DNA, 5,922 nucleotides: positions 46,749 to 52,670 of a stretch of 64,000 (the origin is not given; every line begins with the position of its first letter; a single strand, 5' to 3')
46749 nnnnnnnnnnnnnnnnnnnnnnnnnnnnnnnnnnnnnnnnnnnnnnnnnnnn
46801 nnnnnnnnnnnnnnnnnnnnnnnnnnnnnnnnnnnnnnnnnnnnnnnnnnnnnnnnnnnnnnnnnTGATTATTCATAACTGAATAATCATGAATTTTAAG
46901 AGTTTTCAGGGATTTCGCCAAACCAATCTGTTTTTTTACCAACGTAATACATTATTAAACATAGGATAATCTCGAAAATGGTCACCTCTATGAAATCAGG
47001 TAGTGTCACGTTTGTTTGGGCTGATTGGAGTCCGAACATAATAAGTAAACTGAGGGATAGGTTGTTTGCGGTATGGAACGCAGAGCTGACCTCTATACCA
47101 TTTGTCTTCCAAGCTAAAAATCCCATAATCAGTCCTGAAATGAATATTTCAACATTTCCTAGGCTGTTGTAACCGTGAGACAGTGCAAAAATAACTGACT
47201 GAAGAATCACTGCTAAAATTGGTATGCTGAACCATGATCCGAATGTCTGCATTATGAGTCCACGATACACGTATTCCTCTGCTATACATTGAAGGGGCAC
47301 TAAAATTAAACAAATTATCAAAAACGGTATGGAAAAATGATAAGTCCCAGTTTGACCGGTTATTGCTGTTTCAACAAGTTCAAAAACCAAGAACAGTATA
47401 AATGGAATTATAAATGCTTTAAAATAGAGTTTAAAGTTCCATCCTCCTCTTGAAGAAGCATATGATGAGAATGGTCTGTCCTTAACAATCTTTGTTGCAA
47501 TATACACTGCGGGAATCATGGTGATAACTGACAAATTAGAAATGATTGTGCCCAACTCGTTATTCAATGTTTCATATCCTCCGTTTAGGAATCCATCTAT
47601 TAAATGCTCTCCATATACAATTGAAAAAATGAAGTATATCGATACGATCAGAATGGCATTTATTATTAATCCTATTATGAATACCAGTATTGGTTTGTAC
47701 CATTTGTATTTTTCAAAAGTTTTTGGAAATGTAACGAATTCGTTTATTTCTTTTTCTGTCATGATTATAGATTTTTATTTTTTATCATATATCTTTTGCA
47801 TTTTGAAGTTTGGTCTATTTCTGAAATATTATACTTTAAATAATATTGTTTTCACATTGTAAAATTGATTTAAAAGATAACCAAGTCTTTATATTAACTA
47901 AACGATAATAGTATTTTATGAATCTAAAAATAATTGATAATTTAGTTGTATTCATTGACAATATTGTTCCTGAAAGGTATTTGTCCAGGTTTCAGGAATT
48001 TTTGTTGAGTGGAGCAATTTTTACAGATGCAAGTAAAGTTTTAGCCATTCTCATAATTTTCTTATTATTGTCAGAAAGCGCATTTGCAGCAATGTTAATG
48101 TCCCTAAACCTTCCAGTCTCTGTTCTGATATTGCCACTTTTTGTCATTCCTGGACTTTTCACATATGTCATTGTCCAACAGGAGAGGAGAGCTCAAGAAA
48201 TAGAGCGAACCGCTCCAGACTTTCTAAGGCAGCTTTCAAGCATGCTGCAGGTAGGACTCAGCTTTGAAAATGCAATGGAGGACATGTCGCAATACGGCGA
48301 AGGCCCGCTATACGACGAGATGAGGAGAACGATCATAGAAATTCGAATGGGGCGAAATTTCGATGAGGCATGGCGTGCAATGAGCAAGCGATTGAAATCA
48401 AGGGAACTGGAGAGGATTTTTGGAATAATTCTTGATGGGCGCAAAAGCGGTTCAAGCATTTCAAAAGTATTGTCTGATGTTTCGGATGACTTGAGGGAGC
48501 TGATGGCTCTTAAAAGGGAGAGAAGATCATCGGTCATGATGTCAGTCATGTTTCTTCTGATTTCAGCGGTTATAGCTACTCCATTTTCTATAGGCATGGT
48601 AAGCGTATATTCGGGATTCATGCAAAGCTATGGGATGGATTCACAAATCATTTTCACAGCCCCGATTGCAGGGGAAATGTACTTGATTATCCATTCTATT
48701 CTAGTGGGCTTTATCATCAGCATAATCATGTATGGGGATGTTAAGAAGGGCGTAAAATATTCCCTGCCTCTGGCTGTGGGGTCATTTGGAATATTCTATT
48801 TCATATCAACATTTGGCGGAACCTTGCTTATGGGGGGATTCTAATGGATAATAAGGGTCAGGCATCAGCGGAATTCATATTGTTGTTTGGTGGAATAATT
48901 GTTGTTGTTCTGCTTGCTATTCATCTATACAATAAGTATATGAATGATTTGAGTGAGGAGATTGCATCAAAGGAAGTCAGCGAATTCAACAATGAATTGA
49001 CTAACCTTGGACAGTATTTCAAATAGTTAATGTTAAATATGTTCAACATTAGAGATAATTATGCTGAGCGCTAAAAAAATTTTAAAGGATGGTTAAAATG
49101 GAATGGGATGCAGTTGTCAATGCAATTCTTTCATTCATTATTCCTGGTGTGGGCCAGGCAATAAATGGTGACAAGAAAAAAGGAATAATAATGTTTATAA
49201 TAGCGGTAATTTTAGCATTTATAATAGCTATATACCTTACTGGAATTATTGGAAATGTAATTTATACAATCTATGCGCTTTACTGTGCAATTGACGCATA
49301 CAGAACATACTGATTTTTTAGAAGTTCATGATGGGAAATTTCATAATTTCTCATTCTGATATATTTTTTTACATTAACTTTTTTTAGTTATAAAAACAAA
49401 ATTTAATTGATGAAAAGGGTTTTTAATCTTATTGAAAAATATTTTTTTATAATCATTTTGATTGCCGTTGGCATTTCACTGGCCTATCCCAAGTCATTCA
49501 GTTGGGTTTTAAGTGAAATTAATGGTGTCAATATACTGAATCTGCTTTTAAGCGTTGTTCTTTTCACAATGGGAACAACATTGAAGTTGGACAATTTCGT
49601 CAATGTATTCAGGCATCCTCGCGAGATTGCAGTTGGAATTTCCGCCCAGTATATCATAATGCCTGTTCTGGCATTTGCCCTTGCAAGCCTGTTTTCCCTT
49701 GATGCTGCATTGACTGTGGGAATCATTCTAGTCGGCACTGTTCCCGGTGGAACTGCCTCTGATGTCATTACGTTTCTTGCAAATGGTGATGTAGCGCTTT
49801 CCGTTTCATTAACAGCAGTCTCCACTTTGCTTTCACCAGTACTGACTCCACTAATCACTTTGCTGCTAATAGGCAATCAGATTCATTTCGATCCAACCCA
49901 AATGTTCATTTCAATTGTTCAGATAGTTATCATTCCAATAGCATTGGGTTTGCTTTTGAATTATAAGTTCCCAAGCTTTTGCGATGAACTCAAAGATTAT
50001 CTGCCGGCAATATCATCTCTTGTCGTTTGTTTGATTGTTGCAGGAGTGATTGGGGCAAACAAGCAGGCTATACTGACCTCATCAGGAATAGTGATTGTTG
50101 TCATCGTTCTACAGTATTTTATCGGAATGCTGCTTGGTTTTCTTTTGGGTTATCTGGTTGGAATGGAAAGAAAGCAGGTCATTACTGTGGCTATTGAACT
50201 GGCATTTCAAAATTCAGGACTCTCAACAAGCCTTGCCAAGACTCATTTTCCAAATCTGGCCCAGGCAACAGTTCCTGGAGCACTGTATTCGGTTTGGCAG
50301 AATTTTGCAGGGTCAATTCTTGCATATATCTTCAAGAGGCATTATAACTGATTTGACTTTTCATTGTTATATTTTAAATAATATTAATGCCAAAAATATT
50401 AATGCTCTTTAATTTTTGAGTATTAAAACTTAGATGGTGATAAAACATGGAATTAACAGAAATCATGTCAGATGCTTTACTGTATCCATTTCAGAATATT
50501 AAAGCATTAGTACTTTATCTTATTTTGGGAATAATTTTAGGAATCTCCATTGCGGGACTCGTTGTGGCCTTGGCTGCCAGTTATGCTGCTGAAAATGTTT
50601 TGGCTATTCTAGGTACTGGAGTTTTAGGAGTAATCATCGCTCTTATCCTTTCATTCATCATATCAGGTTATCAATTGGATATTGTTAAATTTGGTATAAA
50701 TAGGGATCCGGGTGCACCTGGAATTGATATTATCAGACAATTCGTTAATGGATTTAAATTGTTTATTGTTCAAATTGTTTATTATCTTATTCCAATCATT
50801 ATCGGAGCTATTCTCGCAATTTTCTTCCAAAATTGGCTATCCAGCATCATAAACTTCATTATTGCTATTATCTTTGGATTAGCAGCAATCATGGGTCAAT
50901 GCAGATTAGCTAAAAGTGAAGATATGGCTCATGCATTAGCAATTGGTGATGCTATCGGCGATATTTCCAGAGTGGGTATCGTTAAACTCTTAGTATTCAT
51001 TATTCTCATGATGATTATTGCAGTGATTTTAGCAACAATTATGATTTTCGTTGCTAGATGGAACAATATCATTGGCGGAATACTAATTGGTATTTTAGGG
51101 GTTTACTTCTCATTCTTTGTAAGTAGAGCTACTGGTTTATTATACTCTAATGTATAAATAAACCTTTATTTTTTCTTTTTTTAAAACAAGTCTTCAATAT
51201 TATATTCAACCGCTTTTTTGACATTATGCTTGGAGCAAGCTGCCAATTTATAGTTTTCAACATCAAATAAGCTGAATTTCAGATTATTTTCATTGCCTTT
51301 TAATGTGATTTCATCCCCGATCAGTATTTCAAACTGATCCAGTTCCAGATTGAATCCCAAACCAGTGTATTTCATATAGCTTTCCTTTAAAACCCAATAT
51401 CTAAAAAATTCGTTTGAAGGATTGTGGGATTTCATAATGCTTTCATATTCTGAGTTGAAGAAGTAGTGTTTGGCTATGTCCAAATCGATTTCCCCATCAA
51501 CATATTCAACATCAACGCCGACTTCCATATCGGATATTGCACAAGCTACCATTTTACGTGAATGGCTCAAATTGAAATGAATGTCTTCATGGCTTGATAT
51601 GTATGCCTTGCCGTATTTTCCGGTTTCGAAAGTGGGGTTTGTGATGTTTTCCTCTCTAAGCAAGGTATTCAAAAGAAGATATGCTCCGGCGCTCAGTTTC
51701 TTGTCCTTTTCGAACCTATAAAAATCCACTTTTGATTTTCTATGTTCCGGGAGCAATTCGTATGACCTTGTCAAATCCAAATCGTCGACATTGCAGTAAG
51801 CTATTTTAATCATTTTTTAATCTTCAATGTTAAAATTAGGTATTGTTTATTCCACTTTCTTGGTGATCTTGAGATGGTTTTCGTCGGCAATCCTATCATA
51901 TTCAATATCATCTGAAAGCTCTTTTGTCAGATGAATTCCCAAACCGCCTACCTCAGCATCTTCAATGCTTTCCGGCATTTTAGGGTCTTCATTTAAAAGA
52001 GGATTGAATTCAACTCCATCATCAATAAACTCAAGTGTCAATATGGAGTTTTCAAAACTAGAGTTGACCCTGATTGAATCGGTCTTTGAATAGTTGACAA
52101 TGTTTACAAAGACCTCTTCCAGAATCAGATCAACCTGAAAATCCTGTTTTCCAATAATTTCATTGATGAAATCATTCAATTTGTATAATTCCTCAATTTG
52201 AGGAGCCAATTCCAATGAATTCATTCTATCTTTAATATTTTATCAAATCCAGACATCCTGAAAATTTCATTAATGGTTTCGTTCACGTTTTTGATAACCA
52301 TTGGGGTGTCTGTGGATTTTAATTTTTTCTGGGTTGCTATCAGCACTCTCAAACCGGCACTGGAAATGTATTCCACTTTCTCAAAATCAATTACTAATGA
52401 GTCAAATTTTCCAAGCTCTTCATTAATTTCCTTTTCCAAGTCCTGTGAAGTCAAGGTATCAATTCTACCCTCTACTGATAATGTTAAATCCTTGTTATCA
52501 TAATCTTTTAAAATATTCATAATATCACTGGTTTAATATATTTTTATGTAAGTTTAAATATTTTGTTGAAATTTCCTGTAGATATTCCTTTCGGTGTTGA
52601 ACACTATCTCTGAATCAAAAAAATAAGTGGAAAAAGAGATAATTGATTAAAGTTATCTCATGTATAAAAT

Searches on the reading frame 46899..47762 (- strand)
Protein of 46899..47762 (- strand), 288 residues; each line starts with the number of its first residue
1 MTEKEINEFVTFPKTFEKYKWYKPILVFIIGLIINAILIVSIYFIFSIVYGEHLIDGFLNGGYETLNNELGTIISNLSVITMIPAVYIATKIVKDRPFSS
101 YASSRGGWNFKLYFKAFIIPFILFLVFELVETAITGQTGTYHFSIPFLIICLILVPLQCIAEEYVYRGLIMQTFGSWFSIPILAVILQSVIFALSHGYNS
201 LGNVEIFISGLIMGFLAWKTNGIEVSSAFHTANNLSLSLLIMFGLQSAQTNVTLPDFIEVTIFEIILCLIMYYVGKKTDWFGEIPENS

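Call 5: search_protein_families(library=pfam, proteins=[window:46899-47762:-], max_evalue=0.001)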
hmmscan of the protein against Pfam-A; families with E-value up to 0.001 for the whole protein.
window:46899-47762:- (288 aa): 1 family
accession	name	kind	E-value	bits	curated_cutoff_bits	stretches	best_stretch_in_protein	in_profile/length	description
PF02517.21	Rce1-like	-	3e-17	63.1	22.4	1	147-235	4-92/93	Type II CAAX prenyl endopeptidase Rce1-like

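Call 54: search_protein_families(library=pfam, proteins=[window:46899-47762:-], max_evalue=1)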
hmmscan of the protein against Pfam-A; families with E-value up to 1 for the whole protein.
window:46899-47762:- (288 aa): 1 family
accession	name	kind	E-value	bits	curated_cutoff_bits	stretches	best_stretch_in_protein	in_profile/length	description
PF02517.21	Rce1-like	-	3e-17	63.1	22.4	1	147-235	4-92/93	Type II CAAX prenyl endopeptidase Rce1-like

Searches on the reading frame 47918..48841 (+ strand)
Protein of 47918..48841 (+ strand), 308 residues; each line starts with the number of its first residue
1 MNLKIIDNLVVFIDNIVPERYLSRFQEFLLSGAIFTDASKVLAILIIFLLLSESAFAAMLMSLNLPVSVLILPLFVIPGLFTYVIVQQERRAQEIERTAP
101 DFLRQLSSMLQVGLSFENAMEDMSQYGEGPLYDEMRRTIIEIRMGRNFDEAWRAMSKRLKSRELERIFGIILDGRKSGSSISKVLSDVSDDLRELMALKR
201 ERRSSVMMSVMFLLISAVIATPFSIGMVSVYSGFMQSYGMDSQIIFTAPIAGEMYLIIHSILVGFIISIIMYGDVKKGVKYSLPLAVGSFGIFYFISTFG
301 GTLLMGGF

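Call 5: search_protein_families(library=pfam, proteins=[window:47918-48841:+], max_evalue=0.001)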
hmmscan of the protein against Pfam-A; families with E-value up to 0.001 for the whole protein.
window:47918-48841:+ (308 aa): 1 family
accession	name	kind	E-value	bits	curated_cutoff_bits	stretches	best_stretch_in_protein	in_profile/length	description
PF00482.28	T2SSF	-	7e-19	68.5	25.2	1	102-227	1-123/125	Type II secretion system (T2SS), protein F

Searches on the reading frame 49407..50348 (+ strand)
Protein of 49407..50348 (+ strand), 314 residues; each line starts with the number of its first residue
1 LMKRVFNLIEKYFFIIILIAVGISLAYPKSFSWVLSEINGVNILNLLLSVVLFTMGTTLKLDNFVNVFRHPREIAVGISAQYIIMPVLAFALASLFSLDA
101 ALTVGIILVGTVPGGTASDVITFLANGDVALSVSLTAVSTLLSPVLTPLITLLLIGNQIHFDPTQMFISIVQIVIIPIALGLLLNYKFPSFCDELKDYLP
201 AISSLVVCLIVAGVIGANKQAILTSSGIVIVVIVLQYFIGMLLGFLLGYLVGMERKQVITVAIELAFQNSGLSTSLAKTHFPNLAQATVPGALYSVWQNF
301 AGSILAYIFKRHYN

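Call 7: search_protein_families(library=pfam, proteins=[window:49407-50348:+], max_evalue=0.001)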
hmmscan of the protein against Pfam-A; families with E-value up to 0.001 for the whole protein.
window:49407-50348:+ (314 aa): 3 families
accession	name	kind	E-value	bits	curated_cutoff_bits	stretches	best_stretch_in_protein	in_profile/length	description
PF01758.21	SBF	-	2e-43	148.7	24.3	1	46-222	2-188/191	Sodium Bile acid symporter family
PF13593.11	SBF_like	-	4e-27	95.8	25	1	12-311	2-313/313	SBF-like CPA transporter family (DUF4137)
PF03547.23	Mem_trans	-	0.00011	21.4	25.7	0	47-150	240-342/343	Membrane transport protein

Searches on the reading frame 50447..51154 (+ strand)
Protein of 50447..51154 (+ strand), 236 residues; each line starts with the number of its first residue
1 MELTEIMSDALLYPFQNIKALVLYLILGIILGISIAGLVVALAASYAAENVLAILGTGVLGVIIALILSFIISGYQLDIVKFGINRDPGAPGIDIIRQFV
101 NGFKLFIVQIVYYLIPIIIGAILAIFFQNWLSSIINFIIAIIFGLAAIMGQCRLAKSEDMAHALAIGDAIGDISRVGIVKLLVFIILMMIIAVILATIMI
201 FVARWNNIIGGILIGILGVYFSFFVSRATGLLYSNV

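Call 7: search_protein_families(library=pfam, proteins=[window:50447-51154:+], max_evalue=0.001)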
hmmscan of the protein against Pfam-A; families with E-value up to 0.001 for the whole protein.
window:50447-51154:+ (236 aa): 1 family
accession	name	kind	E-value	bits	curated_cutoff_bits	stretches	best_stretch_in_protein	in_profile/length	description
PF13197.11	DUF4013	-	8.4e-17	61.9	26.9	1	60-202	4-166/168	Protein of unknown function (DUF4013)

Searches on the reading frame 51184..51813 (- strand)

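Call 7: search_protein_families(library=pfam, proteins=[window:51184-51813:-], max_evalue=0.001)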
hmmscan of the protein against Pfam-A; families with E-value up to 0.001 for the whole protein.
window:51184-51813:- (210 aa): 2 families
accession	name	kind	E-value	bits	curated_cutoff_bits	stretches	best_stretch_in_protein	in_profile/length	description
PF01648.25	ACPS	-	5.7e-15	55.8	25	1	98-192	2-110/111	4'-phosphopantetheinyl transferase superfamily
PF22624.1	AASDHPPT_N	-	8.4e-05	23.2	27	1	14-92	10-96/100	4'-phosphopantetheinyl transferase, N-terminal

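Call 63: search_protein_families(library=ncbifam, proteins=[window:51184-51813:-], max_evalue=0.00001)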
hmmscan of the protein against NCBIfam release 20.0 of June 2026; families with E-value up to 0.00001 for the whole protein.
window:51184-51813:- (210 aa): 4 families
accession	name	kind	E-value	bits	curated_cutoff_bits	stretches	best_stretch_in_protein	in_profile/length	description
NF047349.1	4PPT_AusB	equivalog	2.5e-23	82.6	225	1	25-208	25-203/205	aureusimine biosynthesis 4'-phosphopantetheinyl transferase AusB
NF042922.1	4PPT_HetI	equivalog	5.5e-22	78.2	370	1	31-187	51-217/235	4'-phosphopantetheinyl transferase HetI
NF007676.0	PRK10351.1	equivalog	1.3e-11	44.5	174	1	51-198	40-181/195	4'-phosphopantetheinyl transferase AcpT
TIGR00556.1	pantethn_trn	domain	2e-07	31.2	45.35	1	95-176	2-97/128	phosphopantetheine--protein transferase domain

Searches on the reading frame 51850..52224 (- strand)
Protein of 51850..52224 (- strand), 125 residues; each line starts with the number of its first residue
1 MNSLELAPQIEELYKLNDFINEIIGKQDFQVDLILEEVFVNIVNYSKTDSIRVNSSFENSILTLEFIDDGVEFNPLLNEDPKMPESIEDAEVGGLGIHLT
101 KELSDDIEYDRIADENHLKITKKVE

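Call 44: search_protein_families(library=pfam, proteins=[window:51850-52224:-], max_evalue=0.001)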
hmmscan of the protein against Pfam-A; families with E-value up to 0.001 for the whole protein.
window:51850-52224:- (125 aa): 1 family
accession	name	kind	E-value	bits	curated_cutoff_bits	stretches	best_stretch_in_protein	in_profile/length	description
PF13581.12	HATPase_c_2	-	5.8e-14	52.6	27.4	1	29-122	30-127/127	Histidine kinase-like ATPase domain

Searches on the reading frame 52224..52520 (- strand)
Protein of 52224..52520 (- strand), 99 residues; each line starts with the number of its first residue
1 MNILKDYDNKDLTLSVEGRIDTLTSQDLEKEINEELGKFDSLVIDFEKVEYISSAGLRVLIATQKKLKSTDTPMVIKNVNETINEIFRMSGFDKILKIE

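Call 44: search_protein_families(library=pfam, proteins=[window:52224-52520:-], max_evalue=0.001)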
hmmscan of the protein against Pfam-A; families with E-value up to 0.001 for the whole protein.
window:52224-52520:- (99 aa): 2 families
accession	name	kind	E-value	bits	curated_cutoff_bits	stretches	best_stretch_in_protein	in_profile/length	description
PF01740.26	STAS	-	4.1e-17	62.3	22.6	1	10-98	9-99/106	STAS domain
PF13466.11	STAS_2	-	5e-11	43.1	29.2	1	14-93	1-80/80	STAS domain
